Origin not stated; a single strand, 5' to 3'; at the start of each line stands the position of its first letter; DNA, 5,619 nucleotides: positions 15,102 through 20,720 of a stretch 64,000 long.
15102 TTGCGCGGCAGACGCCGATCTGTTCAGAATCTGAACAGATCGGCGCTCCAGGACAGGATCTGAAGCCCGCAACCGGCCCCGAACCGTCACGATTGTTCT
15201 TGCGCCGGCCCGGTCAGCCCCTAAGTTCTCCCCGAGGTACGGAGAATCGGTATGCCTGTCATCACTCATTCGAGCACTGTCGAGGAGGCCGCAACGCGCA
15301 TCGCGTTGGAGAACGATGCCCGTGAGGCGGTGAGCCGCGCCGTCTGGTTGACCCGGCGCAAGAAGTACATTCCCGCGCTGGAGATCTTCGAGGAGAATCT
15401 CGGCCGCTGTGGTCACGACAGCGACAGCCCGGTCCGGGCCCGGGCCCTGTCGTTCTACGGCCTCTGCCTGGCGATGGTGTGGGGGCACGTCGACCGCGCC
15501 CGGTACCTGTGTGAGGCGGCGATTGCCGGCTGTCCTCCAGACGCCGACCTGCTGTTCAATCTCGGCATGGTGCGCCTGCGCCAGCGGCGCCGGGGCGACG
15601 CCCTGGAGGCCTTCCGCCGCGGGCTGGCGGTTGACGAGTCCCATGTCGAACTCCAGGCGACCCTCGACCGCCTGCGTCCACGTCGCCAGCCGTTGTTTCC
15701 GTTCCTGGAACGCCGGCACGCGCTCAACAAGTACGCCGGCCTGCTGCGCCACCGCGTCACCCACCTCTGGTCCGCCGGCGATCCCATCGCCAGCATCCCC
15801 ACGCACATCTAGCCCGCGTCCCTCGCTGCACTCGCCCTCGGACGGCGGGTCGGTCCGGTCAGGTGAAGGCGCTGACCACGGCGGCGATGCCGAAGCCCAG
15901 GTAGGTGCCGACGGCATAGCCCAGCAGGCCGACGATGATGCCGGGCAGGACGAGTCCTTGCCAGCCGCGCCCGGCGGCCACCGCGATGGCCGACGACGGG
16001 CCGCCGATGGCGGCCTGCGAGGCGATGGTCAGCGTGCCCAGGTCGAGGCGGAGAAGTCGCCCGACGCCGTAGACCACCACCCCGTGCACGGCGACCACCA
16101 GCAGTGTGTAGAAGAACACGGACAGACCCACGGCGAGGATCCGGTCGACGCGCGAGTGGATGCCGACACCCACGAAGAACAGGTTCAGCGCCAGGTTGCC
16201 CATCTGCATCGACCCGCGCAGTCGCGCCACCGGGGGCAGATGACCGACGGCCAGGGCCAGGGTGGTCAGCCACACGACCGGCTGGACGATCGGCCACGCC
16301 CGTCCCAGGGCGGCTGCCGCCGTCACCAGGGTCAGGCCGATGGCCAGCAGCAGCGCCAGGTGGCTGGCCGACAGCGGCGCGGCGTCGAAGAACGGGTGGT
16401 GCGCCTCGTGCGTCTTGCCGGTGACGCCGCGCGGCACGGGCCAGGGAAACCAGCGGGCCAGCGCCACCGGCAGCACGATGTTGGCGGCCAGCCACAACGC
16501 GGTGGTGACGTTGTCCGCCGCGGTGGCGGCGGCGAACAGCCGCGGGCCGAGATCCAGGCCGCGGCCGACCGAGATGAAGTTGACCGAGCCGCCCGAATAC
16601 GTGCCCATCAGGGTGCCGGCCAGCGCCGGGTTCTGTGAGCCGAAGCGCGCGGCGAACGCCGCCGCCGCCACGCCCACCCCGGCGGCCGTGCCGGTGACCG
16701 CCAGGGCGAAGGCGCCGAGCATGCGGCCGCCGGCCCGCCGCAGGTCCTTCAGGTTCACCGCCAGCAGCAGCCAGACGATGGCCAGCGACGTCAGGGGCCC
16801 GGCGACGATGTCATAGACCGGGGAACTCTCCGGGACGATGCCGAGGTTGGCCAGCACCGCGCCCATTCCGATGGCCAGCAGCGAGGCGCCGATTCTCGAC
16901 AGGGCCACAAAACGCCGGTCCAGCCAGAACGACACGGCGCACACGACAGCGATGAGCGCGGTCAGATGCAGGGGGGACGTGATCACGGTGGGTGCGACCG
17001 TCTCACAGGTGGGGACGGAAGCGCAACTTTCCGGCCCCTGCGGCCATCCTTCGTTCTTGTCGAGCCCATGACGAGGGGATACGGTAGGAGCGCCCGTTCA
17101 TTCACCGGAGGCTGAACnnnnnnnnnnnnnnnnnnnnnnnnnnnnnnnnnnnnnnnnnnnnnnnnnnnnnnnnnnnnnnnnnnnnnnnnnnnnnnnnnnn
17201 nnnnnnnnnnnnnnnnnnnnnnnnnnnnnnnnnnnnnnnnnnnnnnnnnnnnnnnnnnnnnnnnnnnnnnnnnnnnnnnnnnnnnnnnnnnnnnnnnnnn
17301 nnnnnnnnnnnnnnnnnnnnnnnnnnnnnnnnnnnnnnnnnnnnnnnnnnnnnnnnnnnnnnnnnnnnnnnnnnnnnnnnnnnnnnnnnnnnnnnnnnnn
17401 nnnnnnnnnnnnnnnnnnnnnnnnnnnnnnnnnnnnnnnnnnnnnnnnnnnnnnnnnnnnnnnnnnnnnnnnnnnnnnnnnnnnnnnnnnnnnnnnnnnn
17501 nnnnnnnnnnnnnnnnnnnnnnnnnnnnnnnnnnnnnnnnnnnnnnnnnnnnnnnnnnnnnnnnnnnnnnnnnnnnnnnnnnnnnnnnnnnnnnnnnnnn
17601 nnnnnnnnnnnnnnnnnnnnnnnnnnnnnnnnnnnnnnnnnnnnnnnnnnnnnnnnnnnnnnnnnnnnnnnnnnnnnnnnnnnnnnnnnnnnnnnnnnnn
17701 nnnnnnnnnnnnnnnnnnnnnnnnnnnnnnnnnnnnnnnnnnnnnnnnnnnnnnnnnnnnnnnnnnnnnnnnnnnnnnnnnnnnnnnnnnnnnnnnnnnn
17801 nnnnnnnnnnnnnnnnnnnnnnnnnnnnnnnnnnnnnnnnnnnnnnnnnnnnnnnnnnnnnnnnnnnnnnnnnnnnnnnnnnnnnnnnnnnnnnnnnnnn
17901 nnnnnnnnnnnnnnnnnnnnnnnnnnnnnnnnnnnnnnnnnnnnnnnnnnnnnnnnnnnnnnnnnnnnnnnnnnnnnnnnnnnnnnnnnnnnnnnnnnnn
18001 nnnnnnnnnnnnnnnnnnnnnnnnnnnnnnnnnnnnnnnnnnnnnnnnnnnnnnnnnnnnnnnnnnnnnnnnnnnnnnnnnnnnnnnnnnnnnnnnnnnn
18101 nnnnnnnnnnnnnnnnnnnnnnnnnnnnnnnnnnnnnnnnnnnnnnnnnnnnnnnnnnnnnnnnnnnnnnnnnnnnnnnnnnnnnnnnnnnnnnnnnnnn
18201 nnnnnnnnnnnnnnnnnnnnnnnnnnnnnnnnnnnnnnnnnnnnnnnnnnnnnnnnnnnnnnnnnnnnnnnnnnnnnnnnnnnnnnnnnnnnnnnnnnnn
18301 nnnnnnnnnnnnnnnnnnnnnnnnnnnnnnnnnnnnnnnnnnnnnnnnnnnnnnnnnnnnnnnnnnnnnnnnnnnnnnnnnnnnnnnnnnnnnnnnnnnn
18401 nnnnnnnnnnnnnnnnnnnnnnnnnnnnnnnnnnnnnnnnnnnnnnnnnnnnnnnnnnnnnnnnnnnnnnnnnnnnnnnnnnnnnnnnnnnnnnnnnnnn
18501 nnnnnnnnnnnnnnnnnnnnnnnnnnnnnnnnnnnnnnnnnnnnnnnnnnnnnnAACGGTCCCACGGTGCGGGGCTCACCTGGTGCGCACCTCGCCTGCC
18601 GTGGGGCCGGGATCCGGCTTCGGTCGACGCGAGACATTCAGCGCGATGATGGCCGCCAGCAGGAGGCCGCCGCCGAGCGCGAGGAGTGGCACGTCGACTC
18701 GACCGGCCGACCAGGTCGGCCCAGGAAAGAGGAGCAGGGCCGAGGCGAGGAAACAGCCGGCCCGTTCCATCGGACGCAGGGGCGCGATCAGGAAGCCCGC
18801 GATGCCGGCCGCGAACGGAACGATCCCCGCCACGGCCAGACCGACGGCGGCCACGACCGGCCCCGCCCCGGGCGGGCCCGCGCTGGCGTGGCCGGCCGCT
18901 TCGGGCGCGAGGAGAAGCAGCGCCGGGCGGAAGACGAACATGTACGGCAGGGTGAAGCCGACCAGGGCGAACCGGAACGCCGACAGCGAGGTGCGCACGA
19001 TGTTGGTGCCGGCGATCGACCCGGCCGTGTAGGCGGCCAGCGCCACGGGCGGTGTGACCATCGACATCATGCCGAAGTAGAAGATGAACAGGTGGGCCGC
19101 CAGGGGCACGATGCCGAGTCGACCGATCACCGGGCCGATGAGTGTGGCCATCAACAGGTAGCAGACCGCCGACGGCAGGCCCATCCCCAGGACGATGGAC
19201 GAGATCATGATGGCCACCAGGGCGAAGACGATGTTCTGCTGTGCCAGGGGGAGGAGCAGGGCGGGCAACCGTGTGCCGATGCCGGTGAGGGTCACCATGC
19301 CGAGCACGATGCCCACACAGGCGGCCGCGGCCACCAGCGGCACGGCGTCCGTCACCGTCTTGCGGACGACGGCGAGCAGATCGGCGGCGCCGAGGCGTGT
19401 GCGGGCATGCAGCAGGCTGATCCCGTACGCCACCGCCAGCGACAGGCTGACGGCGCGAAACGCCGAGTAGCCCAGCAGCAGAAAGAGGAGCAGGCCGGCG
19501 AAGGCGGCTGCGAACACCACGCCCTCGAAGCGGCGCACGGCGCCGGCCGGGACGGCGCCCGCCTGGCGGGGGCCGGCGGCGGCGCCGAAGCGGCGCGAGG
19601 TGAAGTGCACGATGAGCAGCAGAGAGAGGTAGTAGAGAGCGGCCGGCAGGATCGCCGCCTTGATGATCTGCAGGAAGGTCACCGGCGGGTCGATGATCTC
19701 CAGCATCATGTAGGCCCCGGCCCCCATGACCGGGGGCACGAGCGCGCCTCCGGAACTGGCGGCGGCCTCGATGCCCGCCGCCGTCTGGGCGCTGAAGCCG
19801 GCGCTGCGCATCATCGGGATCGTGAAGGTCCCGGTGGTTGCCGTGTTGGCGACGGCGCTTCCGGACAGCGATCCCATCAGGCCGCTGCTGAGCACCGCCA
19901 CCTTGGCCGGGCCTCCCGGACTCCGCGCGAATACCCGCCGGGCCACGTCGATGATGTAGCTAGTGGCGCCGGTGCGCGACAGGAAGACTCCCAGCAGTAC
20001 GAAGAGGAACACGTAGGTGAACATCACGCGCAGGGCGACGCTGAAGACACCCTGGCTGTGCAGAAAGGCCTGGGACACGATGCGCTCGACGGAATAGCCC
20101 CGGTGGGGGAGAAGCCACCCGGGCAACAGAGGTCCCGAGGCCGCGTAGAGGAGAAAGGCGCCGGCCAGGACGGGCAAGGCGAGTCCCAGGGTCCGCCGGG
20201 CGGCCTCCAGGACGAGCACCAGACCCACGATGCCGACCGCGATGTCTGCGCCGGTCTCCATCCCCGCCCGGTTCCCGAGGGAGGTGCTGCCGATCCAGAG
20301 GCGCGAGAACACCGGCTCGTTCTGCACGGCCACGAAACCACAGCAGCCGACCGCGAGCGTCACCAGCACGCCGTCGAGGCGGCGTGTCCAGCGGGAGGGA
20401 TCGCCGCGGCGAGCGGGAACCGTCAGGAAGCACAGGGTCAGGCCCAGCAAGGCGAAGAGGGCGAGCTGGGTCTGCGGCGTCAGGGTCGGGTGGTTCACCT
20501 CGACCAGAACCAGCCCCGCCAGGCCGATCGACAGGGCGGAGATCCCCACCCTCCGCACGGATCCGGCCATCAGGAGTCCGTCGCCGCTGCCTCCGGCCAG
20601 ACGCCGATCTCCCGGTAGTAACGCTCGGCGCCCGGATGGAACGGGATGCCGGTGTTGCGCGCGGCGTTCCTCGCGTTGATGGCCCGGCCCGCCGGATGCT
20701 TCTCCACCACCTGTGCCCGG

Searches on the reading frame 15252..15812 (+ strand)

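Call 16: search_protein_families(library=pfam, proteins=[window:15252-15812:+], max_evalue=0.001)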
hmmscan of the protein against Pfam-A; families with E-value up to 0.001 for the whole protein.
window:15252-15812:+ (186 aa): 3 families
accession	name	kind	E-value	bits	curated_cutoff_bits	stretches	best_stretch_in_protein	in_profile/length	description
PF13424.12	TPR_12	-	2e-07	31.6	30.1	0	81-129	27-76/77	Tetratricopeptide repeat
PF07719.23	TPR_2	-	2.8e-05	24.3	27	1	98-130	1-33/34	Tetratricopeptide repeat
PF13432.12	TPR_16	-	0.00031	21.6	32.7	0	103-133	2-32/65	Tetratricopeptide repeat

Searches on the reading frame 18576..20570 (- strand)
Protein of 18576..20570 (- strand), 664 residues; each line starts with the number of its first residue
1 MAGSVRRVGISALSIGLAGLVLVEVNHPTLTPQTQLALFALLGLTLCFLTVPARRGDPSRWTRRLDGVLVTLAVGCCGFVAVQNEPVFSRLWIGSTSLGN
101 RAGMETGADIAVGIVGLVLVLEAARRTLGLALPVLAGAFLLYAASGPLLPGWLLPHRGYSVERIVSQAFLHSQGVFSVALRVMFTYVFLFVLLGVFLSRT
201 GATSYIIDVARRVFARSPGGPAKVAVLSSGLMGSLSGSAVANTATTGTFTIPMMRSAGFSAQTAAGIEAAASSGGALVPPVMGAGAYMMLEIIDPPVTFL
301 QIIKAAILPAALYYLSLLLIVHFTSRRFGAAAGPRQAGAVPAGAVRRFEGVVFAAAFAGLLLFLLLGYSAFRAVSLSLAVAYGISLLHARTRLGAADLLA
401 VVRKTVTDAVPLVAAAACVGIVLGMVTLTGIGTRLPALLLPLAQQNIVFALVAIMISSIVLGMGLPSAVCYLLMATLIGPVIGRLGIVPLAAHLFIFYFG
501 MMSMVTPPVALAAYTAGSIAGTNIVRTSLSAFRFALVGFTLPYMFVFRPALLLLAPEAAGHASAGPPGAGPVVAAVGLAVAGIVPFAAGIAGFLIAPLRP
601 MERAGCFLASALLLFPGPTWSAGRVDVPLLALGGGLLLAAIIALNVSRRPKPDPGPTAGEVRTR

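Call 16: search_protein_families(library=pfam, proteins=[window:18576-20570:-], max_evalue=0.001)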
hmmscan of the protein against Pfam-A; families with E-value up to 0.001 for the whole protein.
window:18576-20570:- (664 aa): 1 family
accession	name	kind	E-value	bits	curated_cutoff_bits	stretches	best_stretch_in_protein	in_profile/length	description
PF06808.19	DctM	-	2.1e-73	248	23.8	1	116-555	2-408/413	Tripartite ATP-independent periplasmic transporter, DctM component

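Call 42: search_protein_families(library=ncbifam, proteins=[window:18576-20570:-], max_evalue=0.00001)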
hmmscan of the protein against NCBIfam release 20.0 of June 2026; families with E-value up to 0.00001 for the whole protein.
window:18576-20570:- (664 aa): 3 families
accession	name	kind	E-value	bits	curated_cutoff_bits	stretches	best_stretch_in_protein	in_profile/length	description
TIGR02123.1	TRAP_fused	subfamily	2.9e-151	505.2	320.65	1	11-625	6-596/615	TRAP transporter fused permease subunit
TIGR00786.1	dctM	subfamily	9.5e-27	93.8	268.45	1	175-555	31-404/405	TRAP transporter large permease subunit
NF011634.1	PRK15060.1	equivalog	1.2e-15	57.5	800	1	185-553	57-418/425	2,3-diketo-L-gulonate TRAP transporter large permease YiaN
